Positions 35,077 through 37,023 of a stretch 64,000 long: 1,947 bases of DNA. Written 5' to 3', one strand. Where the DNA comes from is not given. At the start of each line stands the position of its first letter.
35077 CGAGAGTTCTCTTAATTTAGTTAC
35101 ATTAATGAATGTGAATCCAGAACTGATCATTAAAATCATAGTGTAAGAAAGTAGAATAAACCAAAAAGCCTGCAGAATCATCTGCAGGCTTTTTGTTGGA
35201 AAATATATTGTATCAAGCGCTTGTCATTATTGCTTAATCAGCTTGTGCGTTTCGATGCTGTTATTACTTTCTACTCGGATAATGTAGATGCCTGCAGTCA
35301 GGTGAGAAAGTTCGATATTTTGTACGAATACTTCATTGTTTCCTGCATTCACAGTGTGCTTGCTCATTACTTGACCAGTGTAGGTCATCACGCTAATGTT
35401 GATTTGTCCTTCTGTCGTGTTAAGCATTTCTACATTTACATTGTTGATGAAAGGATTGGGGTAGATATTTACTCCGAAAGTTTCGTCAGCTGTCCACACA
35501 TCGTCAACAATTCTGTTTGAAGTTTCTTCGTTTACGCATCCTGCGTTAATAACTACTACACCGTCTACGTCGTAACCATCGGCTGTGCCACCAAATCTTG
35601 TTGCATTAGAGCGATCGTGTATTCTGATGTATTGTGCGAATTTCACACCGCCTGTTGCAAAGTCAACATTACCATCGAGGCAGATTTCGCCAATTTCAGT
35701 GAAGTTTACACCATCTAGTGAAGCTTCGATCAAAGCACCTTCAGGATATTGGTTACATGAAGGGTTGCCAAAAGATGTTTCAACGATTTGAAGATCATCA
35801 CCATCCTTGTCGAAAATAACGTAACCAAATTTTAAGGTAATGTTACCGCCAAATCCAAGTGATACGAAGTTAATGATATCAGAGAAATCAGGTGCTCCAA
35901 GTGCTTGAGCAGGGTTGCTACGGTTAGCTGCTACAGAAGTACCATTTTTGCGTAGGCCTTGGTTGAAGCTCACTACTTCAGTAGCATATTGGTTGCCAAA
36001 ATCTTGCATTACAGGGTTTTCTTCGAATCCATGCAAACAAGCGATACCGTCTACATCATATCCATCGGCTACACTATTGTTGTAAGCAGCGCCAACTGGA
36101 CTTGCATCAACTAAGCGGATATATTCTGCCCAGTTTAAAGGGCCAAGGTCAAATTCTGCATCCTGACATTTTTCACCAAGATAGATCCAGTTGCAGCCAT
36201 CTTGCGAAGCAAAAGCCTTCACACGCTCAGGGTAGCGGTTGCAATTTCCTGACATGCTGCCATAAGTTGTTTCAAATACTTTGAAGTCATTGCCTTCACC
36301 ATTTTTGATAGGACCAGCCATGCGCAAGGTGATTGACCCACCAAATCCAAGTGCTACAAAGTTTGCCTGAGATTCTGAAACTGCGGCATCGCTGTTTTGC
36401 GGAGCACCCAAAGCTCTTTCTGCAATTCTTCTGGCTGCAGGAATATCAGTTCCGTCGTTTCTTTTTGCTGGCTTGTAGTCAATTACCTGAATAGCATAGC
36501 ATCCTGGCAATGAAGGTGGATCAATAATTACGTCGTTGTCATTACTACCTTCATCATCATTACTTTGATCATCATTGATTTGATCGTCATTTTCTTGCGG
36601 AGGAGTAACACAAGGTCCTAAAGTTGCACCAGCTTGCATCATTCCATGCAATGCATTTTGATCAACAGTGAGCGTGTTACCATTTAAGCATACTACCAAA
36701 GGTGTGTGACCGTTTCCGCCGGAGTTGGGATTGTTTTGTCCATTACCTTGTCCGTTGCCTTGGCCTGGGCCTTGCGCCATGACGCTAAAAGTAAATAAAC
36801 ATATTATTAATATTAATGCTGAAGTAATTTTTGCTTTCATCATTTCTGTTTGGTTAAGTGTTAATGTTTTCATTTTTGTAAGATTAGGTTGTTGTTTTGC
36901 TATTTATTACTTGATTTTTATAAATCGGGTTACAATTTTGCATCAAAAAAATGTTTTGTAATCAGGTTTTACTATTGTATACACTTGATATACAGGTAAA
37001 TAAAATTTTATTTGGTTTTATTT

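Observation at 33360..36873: Tandem paralog pair of T9SS cargo proteins, each with an internally duplicated unnamed ~130-aa domain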

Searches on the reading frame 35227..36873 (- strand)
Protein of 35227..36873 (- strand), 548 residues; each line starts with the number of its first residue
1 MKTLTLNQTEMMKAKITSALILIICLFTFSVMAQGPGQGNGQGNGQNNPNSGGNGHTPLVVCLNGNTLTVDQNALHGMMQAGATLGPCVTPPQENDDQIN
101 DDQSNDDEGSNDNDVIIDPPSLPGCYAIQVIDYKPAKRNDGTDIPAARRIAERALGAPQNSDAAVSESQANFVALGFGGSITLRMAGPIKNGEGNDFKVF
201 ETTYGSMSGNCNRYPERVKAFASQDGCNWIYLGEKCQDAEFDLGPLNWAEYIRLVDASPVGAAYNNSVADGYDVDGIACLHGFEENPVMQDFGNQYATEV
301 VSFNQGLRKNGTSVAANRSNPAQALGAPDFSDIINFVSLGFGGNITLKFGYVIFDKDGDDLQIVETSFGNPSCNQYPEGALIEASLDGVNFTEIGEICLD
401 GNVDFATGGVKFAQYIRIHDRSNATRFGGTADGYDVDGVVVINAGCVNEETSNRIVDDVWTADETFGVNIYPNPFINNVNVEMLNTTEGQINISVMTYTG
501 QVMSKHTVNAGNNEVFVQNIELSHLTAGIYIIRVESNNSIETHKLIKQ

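Call 3: search_protein_families(library=pfam, proteins=[window:35227-36873:-], max_evalue=1)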
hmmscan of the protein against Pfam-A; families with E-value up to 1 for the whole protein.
window:35227-36873:- (548 aa): 2 families
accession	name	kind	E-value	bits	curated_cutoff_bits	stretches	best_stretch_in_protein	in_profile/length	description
PF18962.6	Por_Secre_tail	-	2.9e-12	47.1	27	1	470-546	1-74/75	Secretion system C-terminal sorting domain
PF00754.31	F5_F8_type_C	-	6.4e-05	23.5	28.2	1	364-424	50-116/127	F5/8 type C domain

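Call 4: search_protein_families(library=ncbifam, proteins=[window:35227-36873:-], max_evalue=1)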
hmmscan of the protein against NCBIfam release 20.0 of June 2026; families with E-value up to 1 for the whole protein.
window:35227-36873:- (548 aa): 4 families
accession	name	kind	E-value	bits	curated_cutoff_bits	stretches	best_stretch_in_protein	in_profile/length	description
TIGR04183.1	Por_Secre_tail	domain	5.9e-13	48.6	23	1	470-548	1-72/72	T9SS type A sorting domain-containing protein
NF038113.1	T9SSA_dep_M36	equivalog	2e-10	39.5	885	1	468-547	793-868/869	T9SS-dependent M36 family metallopeptidase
NF052323.1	T9SSA_dep_M6i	equivalog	2.9e-05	22.2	600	1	447-547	940-1038/1043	T9SS-dependent M6-like inactivated metalloprotease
NF052644.1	T9SS_DNase_Rie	equivalog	0.0091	15.4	260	1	453-548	158-251/251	T9SS-dependent surface endonuclease, AS87_RS02955 family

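Call 8: find_homologous_proteins(query=window:35227-36873:-, max_evalue=0.001)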
Query window:35227-36873:- (548 aa): 659 proteins with E <= 0.001 among 8000 candidates; the best 120 are listed.
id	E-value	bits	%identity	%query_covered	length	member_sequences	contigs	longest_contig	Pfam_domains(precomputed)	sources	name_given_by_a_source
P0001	0.0e+0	1253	100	100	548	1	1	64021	PF18962.8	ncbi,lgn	ncbi:MAG: T9SS type A sorting domain-containing protein [Flavobacteriales bacterium]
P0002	1.6e-287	973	78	100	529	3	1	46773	PF18962.8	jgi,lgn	jgi:hypothetical protein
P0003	7.2e-265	898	71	98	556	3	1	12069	PF18962.8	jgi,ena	-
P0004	4.3e-211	720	65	78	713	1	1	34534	PF18962.8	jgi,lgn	jgi:hypothetical protein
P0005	1.6e-210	718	65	78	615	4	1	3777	PF18962.8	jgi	-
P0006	1.0e-205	703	64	78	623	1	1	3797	PF00754.32,PF18962.8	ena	-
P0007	1.7e-202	692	63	78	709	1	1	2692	PF18962.8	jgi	-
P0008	3.6e-200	684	63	78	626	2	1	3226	PF18962.8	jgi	-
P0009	3.1e-187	642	65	77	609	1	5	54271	PF18962.8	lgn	-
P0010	2.1e-183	629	63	77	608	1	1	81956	PF18962.8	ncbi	ncbi:MAG: T9SS type A sorting domain-containing protein [Flavobacteriales bacterium]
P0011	2.8e-183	628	64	78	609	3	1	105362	PF18962.8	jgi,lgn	jgi:hypothetical protein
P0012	8.5e-182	624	63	79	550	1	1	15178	PF18962.8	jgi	jgi:hypothetical protein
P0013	3.5e-178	612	63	80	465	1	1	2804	PF18962.8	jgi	-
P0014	6.1e-174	598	48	78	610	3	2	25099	PF18962.8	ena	-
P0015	3.9e-170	585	53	77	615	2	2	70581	PF18962.8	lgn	-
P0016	2.5e-167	576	59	80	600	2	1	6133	PF18962.8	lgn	-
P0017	1.6e-166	573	51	78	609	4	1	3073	PF18962.8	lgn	-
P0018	2.4e-165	569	52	77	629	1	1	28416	PF18962.8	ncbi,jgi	jgi:hypothetical protein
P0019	2.7e-164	566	52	78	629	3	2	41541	PF18962.8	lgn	-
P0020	5.5e-164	565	50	77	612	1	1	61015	PF18962.8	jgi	jgi:hypothetical protein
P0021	1.0e-163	564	52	77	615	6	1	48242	PF18962.8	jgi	jgi:hypothetical protein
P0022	6.4e-163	561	51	78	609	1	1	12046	PF18962.8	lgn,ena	-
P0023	2.7e-160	553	43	78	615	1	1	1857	PF18962.8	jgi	jgi:hypothetical protein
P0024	1.4e-158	547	48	78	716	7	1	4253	PF18962.8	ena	-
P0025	2.5e-158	546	56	79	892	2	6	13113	PF13385.14,PF18962.8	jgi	jgi:hypothetical protein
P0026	2.7e-158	546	57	78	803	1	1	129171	PF24517.3,PF18962.8,PF06848.18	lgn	-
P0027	1.1e-157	544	52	78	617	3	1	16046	PF18962.8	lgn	-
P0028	1.2e-157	544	47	78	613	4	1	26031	PF18962.8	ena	-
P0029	7.1e-157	541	50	77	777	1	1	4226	PF18962.8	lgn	-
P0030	5.5e-156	538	49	77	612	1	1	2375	PF00754.32,PF18962.8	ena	-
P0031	5.7e-156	538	51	78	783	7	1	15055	PF18962.8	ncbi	ncbi:MAG: T9SS type A sorting domain-containing protein [Bacteroidia bacterium]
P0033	2.8e-155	536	55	78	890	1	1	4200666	PF18962.8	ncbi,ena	-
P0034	3.6e-155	536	50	77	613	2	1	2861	PF00754.32,PF18962.8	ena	-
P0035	2.1e-154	533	51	77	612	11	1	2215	PF18962.8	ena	-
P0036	2.3e-154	533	47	78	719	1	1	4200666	PF18962.8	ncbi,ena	-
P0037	6.2e-154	532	50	78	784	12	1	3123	PF18962.8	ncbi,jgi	jgi:hypothetical protein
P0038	6.4e-154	532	49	77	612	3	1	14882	PF18962.8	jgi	jgi:hypothetical protein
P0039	1.1e-153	531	49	77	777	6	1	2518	PF18962.8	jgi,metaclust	metaclust:\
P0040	1.5e-153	530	55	79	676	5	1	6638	PF00754.32,PF18962.8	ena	-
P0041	1.9e-153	530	51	77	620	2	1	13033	PF18962.8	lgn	-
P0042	3.8e-153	529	48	79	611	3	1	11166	PF18962.8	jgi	jgi:hypothetical protein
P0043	8.4e-153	528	50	77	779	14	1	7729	PF18962.8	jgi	jgi:hypothetical protein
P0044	1.3e-152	527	55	80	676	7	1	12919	PF18962.8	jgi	-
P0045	1.6e-152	527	49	77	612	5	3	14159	PF00754.32,PF18962.8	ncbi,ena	-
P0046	4.0e-152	526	49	77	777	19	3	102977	PF18962.8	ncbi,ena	-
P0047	1.2e-151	524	55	80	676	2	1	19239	PF18962.8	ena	-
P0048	2.5e-151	523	53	79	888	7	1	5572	PF13385.14,PF18962.8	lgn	-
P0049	2.8e-151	523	53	79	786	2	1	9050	PF24517.3,PF18962.8,PF06848.18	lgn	-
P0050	2.6e-150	520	49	77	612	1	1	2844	PF18962.8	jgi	jgi:hypothetical protein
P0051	6.6e-150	518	54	78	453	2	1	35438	PF18962.8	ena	-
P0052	1.5e-149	517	48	79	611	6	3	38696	PF18962.8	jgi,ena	-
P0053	2.4e-149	516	55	79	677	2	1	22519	PF18962.8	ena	-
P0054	6.8e-149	515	55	77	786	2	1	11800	PF24517.3,PF18962.8,PF06848.18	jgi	-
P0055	7.4e-149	515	50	78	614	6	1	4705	PF18962.8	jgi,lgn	-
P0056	7.8e-149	515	55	78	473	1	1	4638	PF18962.8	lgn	-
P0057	7.9e-149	515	55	78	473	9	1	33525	PF18962.8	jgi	jgi:hypothetical protein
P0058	8.3e-149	515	54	79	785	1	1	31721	PF24517.3,PF18962.8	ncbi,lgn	ncbi:MAG: DNRLRE domain-containing protein [Bacteroidia bacterium]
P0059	1.5e-148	514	54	79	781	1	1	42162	PF24517.3,PF18962.8,PF06848.18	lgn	-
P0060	1.6e-148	514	48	77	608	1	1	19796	PF18962.8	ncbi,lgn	ncbi:MAG: T9SS type A sorting domain-containing protein [Bacteroidia bacterium]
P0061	2.4e-148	513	55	78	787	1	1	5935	PF00754.32,PF24517.3,PF18962.8,PF06848.18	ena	-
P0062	2.9e-148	513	54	79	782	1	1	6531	PF24517.3,PF18962.8,PF06848.18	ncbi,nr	ncbi:MAG: DNRLRE domain-containing protein [Bacteroidetes bacterium]|nr:DNRLRE domain-containing pro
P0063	2.9e-148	513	49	78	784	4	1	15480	PF18962.8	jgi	jgi:hypothetical protein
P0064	4.9e-148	512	54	79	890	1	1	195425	PF13385.14,PF18962.8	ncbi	ncbi:MAG: LamG-like jellyroll fold domain-containing protein [Bacteroidia bacterium]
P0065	2.0e-147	510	55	77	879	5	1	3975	PF18962.8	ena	-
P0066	3.0e-146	506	49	78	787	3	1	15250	PF18962.8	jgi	jgi:hypothetical protein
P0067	1.7e-145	504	47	79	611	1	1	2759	PF18962.8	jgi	-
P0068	1.8e-145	504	55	76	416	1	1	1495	PF18962.8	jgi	jgi:hypothetical protein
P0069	3.3e-145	503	53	79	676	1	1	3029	PF18962.8,PF11589.15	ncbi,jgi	jgi:hypothetical protein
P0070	5.5e-145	502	48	79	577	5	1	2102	PF18962.8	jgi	jgi:hypothetical protein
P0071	1.0e-144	501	47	77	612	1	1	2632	PF18962.8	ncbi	-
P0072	1.4e-143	497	47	97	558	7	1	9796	PF18962.8,PF13860.13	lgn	-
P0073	1.0e-142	495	55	77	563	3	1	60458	PF18962.8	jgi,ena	-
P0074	1.4e-142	494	50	82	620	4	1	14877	PF18962.8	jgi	jgi:hypothetical protein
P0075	3.4e-142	493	44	78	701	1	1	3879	PF18962.8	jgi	jgi:hypothetical protein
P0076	3.6e-142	493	49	78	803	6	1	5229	PF18962.8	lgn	-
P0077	1.2e-141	491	53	79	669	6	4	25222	PF18962.8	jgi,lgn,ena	-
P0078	1.2e-141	491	54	77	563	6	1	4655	PF18962.8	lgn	-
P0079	2.2e-141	490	47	77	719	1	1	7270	PF18962.8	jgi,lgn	jgi:hypothetical protein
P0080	5.5e-141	489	49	82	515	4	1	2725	PF18962.8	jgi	jgi:hypothetical protein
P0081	1.6e-140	487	55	78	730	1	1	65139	PF18962.8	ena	-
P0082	1.6e-140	487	50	81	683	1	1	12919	PF18962.8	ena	-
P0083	2.0e-140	487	53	79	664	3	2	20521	PF18962.8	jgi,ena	-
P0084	4.3e-139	483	50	82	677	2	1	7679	PF18962.8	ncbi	-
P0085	1.6e-138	481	50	77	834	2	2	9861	PF18962.8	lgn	-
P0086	2.2e-138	480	51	78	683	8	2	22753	PF18962.8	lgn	-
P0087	5.1e-138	479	54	77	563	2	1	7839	PF18962.8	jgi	-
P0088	6.2e-138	479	51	78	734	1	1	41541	PF18962.8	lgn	-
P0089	7.7e-137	475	52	77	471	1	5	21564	PF18962.8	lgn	-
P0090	2.6e-136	473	52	78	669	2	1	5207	PF18962.8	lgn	-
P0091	3.3e-136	473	45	78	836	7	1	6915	PF28124.1,PF18962.8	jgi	jgi:hypothetical protein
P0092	5.8e-136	472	53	78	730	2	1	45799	PF18962.8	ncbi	-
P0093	7.9e-136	472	40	83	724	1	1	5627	PF18962.8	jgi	jgi:hypothetical protein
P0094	1.1e-135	471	52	78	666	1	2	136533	PF18962.8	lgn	-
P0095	1.7e-133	464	53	78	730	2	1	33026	PF18962.8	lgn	-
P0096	2.1e-133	464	48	77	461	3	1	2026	PF18962.8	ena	-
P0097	2.9e-133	463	53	77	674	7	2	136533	PF18962.8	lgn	-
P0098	1.2e-132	461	50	77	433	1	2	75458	PF18962.8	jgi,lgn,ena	-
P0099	1.7e-132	461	52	77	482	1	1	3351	PF18962.8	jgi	jgi:hypothetical protein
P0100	7.4e-132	459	51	77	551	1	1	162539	PF18962.8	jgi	jgi:hypothetical protein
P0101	3.7e-131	456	52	77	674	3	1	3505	PF18962.8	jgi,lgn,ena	-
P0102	6.0e-131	456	50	77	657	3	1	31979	PF18962.8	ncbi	ncbi:MAG: T9SS type A sorting domain-containing protein [Bacteroidia bacterium]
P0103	8.5e-131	455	50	82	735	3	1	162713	PF18962.8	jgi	jgi:hypothetical protein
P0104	1.2e-130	455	51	77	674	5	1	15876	PF18962.8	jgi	-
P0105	2.2e-130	454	43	98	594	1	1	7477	PF18962.8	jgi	jgi:hypothetical protein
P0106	2.5e-130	454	51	78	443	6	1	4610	PF18962.8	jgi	jgi:hypothetical protein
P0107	4.2e-130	453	51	77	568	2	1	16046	PF18962.8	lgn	-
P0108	6.0e-130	452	50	77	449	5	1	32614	PF18962.8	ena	-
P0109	7.8e-130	452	51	77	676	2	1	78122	PF18962.8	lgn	-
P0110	1.2e-129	451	51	78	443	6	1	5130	PF18962.8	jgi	-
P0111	2.3e-129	451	42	78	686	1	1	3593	PF18962.8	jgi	jgi:hypothetical protein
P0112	4.7e-129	450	51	78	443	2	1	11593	PF18962.8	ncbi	-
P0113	8.8e-129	449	48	79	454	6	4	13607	PF18962.8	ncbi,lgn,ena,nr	ncbi:MAG: T9SS type A sorting domain-containing protein [Bacteroidia bacterium]|nr:T9SS type A sorti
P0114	1.1e-128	448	46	78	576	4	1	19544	PF18962.8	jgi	-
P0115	1.8e-128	448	51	77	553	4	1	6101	PF18962.8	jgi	jgi:hypothetical protein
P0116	2.1e-128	447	50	77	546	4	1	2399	PF18962.8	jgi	jgi:hypothetical protein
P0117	3.6e-128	447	41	78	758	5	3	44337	PF18962.8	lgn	-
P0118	5.5e-128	446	51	78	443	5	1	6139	PF18962.8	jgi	jgi:hypothetical protein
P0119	9.8e-128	445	51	82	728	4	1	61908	PF18962.8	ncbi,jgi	jgi:hypothetical protein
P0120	1.2e-127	445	41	78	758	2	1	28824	PF18962.8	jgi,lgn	-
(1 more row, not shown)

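Call 37: find_encoding_contigs(protein=P0002, flank=8000, max_places=3)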
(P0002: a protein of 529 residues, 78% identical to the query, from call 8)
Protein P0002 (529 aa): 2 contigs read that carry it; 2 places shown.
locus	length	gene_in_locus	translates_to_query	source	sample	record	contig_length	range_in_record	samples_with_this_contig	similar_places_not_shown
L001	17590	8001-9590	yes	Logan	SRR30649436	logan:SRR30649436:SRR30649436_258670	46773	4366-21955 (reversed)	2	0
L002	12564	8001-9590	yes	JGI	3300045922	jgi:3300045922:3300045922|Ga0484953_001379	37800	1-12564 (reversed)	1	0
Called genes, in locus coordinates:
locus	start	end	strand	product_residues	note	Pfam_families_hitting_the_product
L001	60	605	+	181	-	PF18347:DUF5606, PF21186:DUF6852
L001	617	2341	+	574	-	PF01432:Peptidase_M3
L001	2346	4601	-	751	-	PF13328:HD_4, PF01966:HD (weak), PF04607:RelA_SpoT, PF02824:TGS, PF19296:RelA_AH (weak), PF28438:RelA_RIS, PF13291:ACT_4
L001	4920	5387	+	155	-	PF22381:Staph_reg_Sar_Rot (weak), PF01047:MarR, PF12802:MarR_2 (weak), PF22166:WHD_ArnR1 (weak)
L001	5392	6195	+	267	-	-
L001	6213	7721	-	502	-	PF02518:HATPase_c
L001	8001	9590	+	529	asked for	PF18962:Por_Secre_tail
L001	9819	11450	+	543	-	PF18962:Por_Secre_tail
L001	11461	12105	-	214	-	PF01135:PCMT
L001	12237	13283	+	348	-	PF01408:GFO_IDH_MocA, PF22725:GFO_IDH_MocA_C3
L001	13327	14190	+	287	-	-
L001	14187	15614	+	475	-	PF13727:CoA_binding_3, PF02397:Bac_transf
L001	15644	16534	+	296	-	PF02737:3HCDH_N, PF00725:3HCDH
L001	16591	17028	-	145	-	-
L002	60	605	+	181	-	PF18347:DUF5606, PF21186:DUF6852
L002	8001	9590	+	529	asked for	PF18962:Por_Secre_tail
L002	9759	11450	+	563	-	PF18962:Por_Secre_tail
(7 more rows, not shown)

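Call 38: find_encoding_contigs(protein=P0010, flank=8000, max_places=2)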
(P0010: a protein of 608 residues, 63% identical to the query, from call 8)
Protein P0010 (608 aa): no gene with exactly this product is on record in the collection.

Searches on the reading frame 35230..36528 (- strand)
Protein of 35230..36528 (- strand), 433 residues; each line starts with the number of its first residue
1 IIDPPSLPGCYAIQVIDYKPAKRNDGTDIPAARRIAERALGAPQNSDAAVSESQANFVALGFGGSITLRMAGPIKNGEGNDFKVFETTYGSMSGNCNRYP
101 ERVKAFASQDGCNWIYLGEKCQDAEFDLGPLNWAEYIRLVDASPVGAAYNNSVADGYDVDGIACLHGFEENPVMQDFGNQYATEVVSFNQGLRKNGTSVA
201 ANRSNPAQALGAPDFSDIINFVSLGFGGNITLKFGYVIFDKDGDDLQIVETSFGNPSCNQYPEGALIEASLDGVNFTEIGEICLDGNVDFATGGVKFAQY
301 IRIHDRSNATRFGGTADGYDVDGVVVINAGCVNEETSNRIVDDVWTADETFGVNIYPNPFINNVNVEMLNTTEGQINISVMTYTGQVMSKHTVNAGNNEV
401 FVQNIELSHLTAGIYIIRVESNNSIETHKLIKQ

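Call 55: predict_structure(alignment_id=A3)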
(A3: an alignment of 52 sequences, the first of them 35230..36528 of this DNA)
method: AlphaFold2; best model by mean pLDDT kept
length: 433 residues; sequences in the alignment: 52
mean_pLDDT: 87.5   pTM: 0.73
mean pLDDT of the five models: 87.5, 85.7, 85.7, 84.0, 83.7
residues with pLDDT >= 90: 267; 70-90: 122; 50-70: 24; < 50: 20
segments of 3 or more residues with pLDDT < 50: 1-5, 333-339, 341-347
pLDDT, mean of each block of 10 residues (from residue 1): 57 97 96 96 83 90 97 96 89 79 97 96 95 98 90 92 95 92 97 91 92 73 96 96 92 73 94 96 93 95 93 86 87 47 48 76 85 83 90 79 91 91 81 89
secondary structure, 60 per line:
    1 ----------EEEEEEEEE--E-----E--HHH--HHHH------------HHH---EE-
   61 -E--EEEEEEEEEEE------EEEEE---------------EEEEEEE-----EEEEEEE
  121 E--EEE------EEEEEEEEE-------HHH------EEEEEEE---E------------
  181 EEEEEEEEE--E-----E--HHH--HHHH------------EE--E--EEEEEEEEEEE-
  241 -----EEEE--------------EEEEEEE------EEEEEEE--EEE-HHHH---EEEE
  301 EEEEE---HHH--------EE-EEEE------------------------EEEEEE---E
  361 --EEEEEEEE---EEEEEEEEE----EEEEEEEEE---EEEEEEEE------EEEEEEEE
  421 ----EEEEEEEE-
elements in order: E11-19 H36-39 E65-75 E82-86 E102-108 E114-121 E124-126 E133-141 E158-164 E181-189 H206-209 E229-239 E246-249 E264-270 E277-283 E286-288 H290-293 E297-305 E323-326 E351-356 E363-370 E374-382 E387-395 E399-406 E413-420 E425-432
